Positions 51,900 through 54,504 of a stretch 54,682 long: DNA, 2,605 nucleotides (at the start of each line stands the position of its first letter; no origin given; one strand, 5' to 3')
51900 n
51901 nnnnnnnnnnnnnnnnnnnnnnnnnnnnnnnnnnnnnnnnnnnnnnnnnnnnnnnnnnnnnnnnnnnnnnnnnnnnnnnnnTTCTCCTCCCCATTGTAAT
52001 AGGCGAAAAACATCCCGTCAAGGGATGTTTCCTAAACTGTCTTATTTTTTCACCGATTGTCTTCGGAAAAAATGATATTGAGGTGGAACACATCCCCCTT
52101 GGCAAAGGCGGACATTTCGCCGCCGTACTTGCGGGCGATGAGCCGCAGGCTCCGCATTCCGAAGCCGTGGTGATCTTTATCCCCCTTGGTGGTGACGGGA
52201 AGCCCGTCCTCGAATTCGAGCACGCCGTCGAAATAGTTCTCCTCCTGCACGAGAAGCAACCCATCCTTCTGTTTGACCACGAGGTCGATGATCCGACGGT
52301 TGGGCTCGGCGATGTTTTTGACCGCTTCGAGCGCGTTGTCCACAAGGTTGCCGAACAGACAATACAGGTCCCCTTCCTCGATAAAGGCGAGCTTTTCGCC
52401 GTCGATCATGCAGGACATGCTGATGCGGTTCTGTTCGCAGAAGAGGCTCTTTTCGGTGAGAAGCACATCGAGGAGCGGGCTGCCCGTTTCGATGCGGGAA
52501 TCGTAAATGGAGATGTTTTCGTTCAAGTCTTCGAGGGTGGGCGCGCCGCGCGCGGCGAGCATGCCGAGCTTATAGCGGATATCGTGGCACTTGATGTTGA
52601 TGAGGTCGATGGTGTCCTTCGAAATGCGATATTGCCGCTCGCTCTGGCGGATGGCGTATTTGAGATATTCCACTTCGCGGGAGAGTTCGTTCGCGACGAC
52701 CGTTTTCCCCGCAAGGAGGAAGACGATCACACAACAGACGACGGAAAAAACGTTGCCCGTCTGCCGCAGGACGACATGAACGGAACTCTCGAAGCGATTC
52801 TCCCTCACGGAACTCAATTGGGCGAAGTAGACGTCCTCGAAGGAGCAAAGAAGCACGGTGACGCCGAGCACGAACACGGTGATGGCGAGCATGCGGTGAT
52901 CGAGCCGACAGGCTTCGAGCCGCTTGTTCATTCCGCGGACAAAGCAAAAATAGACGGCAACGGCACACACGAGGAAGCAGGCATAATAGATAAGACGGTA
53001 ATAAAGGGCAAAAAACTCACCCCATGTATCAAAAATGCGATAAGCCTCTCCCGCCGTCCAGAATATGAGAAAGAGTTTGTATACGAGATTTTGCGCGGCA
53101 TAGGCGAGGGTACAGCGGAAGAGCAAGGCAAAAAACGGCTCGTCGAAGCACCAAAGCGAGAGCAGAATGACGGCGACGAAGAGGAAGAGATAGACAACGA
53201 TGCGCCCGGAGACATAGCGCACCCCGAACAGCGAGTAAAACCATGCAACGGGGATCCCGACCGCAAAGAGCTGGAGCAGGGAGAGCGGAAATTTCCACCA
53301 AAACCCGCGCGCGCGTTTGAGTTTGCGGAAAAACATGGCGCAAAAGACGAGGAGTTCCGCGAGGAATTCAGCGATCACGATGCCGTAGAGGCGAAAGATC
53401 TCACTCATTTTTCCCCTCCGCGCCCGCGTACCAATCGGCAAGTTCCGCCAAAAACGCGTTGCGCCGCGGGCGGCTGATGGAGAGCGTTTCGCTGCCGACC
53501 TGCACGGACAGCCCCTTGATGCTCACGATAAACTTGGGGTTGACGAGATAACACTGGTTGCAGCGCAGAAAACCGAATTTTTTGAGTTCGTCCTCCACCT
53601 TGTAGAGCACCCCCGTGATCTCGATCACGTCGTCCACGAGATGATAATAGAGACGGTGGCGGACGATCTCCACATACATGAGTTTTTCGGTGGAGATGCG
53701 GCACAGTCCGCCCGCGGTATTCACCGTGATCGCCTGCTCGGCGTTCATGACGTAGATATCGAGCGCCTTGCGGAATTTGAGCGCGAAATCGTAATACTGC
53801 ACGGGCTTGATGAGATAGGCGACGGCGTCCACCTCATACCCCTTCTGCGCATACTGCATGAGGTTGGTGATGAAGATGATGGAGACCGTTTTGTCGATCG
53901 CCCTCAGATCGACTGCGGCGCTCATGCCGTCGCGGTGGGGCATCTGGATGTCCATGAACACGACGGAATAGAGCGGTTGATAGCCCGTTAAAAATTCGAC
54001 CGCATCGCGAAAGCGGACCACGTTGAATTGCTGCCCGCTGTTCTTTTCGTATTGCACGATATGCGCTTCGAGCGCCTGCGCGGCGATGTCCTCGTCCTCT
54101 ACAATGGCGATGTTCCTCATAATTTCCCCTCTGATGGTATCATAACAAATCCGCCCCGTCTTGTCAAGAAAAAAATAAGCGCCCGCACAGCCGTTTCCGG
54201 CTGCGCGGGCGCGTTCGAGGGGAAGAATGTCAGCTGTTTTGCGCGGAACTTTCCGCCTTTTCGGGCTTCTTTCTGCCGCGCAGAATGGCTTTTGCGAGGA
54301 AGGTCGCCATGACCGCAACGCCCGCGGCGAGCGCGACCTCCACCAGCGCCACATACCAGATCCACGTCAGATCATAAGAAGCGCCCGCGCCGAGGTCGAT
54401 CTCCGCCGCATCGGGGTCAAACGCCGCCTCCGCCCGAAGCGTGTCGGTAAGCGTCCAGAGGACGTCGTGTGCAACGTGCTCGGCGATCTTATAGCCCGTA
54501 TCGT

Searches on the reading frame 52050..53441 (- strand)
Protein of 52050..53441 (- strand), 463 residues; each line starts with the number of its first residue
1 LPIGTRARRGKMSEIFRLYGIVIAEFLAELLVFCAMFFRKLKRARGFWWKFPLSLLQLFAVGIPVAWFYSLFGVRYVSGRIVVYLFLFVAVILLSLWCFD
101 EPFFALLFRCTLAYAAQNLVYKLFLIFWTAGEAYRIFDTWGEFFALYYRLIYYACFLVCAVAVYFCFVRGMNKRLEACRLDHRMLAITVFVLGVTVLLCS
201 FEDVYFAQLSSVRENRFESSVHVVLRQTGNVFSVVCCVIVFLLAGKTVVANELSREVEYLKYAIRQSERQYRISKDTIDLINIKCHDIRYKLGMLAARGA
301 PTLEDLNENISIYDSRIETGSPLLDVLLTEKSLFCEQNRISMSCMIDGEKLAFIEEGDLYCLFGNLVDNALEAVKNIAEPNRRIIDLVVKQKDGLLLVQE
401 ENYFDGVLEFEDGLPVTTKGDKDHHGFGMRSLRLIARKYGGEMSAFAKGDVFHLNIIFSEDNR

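Call 25: search_protein_families(library=pfam, max_evalue=0.001, proteins=[window:52050-53441:-])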
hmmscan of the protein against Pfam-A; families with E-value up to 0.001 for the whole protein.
window:52050-53441:- (463 aa): 1 family
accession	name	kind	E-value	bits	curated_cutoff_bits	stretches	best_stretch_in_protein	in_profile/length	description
PF14501.12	HATPase_c_5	-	1.4e-20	73.5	22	1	355-458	2-101/102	GHKL domain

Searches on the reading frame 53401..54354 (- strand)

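Call 25: search_protein_families(library=pfam, max_evalue=0.001, proteins=[window:53401-54354:-])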
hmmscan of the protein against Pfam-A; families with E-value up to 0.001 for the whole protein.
window:53401-54354:- (317 aa): 2 families
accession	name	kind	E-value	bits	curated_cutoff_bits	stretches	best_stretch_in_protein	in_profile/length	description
PF00072.30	Response_reg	-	1.2e-13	51.7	30.2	1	82-186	1-102/111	Response regulator receiver domain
PF04397.21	LytTR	-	5.5e-12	46.2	22.6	1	217-301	3-93/98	LytTr DNA-binding domain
